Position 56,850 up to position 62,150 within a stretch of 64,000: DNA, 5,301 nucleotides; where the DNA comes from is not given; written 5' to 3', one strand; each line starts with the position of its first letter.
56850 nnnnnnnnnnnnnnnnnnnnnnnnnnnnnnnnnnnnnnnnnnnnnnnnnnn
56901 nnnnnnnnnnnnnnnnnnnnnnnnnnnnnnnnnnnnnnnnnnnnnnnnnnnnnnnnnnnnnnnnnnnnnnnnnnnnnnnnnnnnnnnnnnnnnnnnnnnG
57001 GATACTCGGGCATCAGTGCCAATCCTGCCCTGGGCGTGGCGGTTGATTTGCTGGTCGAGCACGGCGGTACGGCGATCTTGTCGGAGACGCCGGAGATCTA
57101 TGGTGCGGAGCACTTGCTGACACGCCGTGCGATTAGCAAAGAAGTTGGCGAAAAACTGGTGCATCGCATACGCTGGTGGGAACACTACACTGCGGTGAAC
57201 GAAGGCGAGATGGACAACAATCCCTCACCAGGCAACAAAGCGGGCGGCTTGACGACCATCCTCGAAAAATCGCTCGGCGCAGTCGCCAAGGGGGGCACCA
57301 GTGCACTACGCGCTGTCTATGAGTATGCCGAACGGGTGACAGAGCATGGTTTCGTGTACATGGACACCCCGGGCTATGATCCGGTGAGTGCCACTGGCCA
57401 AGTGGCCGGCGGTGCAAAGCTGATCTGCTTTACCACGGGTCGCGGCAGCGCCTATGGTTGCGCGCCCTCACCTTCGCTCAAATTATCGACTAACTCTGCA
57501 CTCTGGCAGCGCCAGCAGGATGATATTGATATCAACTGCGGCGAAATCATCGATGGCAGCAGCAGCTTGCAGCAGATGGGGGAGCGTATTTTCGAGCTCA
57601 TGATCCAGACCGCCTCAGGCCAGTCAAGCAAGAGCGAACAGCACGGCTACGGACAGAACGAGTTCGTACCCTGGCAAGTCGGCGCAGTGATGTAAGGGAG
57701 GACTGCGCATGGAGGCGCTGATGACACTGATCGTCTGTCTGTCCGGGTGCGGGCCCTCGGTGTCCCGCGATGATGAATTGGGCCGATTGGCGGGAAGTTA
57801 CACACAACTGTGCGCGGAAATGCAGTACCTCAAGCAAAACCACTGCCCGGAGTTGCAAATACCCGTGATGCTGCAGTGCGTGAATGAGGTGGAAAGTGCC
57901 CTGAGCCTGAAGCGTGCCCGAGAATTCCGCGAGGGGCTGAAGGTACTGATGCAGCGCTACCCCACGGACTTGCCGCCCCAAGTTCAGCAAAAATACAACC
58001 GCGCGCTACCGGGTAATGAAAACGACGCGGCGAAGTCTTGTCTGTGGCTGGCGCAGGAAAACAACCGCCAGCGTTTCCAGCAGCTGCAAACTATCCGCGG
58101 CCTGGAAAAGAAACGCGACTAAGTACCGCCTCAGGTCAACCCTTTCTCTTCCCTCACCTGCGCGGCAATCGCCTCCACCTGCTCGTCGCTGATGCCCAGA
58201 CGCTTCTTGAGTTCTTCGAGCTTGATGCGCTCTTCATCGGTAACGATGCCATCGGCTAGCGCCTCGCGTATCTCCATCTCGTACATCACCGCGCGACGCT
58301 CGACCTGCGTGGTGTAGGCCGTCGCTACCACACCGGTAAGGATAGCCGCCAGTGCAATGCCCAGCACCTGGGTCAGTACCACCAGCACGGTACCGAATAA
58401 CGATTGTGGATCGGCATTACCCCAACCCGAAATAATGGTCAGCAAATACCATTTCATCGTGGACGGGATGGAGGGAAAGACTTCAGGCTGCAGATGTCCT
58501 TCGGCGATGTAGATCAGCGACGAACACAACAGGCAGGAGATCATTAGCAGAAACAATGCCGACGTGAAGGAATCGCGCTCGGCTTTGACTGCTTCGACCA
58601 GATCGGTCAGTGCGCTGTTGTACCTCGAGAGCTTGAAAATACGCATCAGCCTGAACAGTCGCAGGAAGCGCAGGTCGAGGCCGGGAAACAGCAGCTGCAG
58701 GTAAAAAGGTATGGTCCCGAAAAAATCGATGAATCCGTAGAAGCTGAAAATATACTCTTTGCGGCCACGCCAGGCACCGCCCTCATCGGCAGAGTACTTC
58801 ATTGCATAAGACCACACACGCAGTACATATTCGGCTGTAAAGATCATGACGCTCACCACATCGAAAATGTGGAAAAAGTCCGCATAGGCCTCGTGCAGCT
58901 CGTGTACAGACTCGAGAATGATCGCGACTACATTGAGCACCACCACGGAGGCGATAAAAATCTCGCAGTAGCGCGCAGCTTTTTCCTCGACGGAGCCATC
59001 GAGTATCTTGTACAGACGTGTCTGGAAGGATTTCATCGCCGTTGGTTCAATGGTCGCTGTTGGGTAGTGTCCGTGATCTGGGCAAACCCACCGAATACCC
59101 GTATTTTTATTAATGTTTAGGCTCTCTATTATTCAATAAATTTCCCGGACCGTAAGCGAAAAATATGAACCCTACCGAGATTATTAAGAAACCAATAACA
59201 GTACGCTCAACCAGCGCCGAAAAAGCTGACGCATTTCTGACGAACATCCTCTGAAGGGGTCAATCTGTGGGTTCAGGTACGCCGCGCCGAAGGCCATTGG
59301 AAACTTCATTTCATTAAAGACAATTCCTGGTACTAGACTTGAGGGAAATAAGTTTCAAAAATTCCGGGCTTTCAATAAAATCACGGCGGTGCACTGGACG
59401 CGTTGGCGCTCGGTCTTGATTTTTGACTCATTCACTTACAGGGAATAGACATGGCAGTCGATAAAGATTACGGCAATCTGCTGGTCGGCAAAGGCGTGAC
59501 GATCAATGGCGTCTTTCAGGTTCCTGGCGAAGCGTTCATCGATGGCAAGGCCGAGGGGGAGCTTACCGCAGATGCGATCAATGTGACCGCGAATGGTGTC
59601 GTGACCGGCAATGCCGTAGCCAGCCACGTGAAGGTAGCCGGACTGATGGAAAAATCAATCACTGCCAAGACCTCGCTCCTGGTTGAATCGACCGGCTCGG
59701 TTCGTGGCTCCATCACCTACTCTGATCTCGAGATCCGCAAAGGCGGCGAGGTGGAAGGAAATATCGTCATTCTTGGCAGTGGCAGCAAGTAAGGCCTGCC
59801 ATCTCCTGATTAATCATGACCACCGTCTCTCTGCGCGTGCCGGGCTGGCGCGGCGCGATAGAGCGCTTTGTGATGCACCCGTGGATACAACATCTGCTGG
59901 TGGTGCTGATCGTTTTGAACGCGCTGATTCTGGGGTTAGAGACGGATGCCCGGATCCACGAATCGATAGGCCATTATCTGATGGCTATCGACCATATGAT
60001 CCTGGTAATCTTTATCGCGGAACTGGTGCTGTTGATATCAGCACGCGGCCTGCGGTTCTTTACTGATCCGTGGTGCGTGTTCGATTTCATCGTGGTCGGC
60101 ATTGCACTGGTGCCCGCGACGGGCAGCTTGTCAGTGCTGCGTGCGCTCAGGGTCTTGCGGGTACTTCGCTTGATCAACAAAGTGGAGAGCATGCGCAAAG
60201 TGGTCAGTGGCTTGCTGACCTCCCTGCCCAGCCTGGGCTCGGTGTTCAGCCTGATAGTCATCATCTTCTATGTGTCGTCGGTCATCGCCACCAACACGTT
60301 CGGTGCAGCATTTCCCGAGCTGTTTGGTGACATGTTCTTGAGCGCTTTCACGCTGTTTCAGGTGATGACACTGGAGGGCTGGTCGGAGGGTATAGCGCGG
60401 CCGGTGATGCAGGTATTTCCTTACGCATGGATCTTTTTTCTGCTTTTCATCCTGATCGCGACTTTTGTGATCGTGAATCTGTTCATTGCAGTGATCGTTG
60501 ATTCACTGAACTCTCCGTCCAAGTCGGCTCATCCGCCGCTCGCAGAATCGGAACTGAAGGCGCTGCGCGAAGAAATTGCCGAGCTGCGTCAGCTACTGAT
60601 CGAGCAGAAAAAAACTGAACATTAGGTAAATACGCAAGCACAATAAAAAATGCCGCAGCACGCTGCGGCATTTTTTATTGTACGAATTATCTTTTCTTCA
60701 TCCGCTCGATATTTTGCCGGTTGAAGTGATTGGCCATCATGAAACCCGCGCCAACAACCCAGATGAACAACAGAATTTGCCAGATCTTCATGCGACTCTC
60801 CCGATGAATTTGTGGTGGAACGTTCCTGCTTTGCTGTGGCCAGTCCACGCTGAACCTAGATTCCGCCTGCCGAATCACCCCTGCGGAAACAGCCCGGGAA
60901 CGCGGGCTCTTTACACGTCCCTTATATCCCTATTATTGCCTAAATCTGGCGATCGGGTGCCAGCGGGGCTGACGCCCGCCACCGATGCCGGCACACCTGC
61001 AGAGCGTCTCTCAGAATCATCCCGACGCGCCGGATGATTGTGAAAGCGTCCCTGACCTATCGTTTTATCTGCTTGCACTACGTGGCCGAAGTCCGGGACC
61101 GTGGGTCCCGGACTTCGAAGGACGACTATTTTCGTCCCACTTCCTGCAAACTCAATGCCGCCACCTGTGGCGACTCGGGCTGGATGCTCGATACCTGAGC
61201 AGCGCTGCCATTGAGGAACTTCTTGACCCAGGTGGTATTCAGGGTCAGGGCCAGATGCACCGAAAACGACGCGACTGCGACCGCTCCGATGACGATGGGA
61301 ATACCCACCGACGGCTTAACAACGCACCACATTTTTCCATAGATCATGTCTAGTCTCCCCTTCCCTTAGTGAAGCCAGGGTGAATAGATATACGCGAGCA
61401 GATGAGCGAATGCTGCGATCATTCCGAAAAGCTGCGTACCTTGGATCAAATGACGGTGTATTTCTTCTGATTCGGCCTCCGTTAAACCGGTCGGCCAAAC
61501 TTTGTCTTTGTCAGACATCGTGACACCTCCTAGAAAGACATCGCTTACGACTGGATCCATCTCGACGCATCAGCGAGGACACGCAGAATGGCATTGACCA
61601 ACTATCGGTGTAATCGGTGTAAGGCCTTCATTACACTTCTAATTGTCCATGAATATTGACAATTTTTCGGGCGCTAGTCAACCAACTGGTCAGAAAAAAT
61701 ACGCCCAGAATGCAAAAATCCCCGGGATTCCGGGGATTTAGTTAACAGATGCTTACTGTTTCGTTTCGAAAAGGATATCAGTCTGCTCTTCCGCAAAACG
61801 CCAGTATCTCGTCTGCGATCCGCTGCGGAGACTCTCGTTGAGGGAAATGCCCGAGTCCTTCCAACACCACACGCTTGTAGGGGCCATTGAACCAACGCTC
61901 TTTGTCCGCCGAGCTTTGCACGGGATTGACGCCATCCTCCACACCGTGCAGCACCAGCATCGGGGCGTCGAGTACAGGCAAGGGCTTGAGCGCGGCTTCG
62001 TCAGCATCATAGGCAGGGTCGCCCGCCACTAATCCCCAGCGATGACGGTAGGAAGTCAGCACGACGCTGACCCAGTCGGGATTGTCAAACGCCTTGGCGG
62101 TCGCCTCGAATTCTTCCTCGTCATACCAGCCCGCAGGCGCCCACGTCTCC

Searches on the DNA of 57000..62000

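Call 29: search_rna_families(source=window, start=57000, end=62000, threshold=evalue, max_evalue=1)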
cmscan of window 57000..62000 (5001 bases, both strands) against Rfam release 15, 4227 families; matches with E-value up to 1: 8.
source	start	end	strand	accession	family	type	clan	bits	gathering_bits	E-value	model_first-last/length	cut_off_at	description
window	61693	61772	-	RF01770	rimP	Cis-reg; leader;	-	28.2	47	0.15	1-102/102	no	Gammaprotebacteria rimP leader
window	60641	60680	-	RF04134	MIR7504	Gene; miRNA;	-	26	83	0.23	1-124/124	no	MIR7504 microRNA precursor family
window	60608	60682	+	RF02053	STnc430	Gene; sRNA;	-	26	47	0.56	1-162/162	no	Enterobacterial sRNA STnc430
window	60629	60679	+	RF02066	STnc320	Gene; sRNA;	-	25.7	50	0.13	1-55/55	no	Salmonella enterica sRNA STnc320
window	60612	60675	+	RF02057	STnc40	Gene; sRNA;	-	25.5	45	0.32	1-70/70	no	Salmonella enterica sRNA STnc40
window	60646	60710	-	RF02057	STnc40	Gene; sRNA;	-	25.1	45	0.39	1-70/70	no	Salmonella enterica sRNA STnc40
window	60642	60690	-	RF02066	STnc320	Gene; sRNA;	-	23.4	50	0.44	1-55/55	no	Salmonella enterica sRNA STnc320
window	60592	60734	-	RF02082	STnc540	Gene; sRNA;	-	20.6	38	0.33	1-202/202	no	Enterobacterial sRNA STnc540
